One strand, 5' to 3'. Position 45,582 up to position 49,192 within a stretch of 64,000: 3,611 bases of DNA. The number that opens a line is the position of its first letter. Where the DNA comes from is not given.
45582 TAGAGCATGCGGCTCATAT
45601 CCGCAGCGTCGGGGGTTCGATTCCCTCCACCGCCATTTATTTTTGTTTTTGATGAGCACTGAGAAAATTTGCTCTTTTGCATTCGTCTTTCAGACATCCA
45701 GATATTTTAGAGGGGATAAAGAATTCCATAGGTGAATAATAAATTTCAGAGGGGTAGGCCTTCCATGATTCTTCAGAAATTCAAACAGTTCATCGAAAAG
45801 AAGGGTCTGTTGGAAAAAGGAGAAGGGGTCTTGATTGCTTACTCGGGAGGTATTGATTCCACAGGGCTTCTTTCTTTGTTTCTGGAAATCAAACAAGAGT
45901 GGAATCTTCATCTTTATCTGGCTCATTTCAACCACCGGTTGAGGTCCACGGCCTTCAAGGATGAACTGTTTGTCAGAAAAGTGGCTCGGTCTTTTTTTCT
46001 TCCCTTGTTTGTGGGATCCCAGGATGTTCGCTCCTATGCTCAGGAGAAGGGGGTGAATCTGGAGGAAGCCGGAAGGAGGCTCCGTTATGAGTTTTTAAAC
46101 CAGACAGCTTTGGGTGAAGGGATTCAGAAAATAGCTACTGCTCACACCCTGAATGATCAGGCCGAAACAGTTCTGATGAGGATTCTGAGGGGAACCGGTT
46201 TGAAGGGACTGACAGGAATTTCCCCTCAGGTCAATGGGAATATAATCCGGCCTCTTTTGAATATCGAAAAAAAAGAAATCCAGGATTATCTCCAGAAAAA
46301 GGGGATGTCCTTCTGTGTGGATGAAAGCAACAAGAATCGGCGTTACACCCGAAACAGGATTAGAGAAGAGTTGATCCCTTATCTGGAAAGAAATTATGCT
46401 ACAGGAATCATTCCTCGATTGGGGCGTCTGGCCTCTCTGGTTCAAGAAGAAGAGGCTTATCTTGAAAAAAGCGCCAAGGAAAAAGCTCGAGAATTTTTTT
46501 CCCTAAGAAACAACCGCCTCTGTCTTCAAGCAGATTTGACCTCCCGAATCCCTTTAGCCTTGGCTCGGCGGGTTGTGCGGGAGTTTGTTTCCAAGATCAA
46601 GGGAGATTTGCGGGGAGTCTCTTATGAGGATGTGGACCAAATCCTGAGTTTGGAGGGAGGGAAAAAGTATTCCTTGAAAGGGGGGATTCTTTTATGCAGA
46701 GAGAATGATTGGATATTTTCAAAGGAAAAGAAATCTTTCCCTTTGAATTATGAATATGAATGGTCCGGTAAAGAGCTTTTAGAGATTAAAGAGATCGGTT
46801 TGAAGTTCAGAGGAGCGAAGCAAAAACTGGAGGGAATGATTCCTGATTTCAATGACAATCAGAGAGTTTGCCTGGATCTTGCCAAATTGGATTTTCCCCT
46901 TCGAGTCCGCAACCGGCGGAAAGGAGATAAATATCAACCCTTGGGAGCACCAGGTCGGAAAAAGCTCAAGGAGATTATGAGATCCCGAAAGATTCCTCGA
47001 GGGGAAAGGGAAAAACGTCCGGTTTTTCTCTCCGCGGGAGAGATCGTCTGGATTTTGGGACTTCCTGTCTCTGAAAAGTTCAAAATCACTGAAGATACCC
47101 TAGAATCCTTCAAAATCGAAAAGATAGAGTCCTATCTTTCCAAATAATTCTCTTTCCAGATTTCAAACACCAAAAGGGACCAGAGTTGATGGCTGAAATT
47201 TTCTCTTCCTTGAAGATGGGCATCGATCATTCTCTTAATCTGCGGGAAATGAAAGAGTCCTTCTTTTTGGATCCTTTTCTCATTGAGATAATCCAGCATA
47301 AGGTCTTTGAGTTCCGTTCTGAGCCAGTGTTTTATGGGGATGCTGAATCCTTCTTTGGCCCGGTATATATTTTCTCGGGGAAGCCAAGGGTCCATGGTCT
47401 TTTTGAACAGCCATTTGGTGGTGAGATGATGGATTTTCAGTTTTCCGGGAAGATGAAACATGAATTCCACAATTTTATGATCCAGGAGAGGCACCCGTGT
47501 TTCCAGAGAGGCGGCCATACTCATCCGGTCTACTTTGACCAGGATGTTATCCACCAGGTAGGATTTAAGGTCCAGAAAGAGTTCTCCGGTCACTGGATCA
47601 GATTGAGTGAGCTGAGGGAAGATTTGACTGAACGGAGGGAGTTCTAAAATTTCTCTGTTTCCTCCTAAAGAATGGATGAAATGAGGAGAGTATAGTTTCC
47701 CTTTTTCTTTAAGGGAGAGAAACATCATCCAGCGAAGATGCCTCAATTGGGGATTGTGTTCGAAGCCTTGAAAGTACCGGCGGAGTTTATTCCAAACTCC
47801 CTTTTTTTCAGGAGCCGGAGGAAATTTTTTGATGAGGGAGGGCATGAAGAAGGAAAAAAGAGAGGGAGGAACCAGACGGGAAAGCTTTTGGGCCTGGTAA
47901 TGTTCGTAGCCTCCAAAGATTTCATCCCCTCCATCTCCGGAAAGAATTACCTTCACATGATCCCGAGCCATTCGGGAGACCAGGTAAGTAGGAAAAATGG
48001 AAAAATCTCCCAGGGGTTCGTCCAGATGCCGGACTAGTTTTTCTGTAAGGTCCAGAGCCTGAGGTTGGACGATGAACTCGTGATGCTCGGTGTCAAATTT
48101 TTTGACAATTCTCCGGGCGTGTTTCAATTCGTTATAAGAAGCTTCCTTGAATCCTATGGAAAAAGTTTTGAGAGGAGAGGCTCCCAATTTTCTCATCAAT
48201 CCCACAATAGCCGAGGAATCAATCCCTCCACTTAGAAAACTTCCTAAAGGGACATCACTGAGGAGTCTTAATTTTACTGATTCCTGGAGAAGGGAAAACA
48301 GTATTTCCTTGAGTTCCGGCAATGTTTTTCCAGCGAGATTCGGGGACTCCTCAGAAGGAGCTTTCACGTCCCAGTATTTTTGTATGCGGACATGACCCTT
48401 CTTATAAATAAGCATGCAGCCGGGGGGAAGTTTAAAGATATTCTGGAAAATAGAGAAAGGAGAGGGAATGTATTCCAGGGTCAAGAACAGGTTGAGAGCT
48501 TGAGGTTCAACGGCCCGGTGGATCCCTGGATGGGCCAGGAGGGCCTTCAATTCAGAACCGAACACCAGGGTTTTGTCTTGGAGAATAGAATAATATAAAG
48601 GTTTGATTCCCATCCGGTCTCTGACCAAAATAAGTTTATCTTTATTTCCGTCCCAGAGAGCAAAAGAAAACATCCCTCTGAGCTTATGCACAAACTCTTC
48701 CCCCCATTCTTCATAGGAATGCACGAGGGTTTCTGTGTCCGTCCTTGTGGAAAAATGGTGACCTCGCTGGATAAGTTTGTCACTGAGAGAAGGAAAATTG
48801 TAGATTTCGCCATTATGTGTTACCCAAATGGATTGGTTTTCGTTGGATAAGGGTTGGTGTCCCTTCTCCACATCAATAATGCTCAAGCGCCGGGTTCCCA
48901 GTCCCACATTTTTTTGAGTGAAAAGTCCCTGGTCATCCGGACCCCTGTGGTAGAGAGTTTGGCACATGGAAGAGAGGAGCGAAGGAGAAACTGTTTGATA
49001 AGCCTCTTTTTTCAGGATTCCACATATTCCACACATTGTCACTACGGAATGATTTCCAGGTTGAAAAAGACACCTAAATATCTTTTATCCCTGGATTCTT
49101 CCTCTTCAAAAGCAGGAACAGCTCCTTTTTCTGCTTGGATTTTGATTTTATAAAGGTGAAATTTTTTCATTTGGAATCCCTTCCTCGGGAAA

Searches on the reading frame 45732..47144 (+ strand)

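Call 85: search_protein_families(library=pfam, proteins=[window:45732-47144:+], max_evalue=0.00001)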
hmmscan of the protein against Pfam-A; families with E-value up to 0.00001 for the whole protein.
window:45732-47144:+ (471 aa): 2 families
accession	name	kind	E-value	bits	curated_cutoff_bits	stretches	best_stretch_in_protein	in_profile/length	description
PF01171.26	ATP_bind_3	-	2.3e-54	184.4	27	1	33-213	2-182/182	PP-loop family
PF11734.13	TilS_C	-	1.3e-15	57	22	1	390-456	1-67/74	TilS substrate C-terminal domain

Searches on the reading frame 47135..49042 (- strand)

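Call 85: search_protein_families(library=pfam, proteins=[window:47135-49042:-], max_evalue=0.00001)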
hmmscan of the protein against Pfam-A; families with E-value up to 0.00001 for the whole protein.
window:47135-49042:- (636 aa): 3 families
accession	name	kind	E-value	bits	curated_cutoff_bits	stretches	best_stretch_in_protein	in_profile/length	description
PF00733.27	Asn_synthase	-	6.8e-103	345.5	21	1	250-630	4-353/354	Asparagine synthase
PF13537.11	GATase_7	-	5.6e-47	159.2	25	1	51-170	2-123/123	Glutamine amidotransferase domain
PF13522.11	GATase_6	-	1.9e-43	148.1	27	1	35-164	1-130/130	Glutamine amidotransferase domain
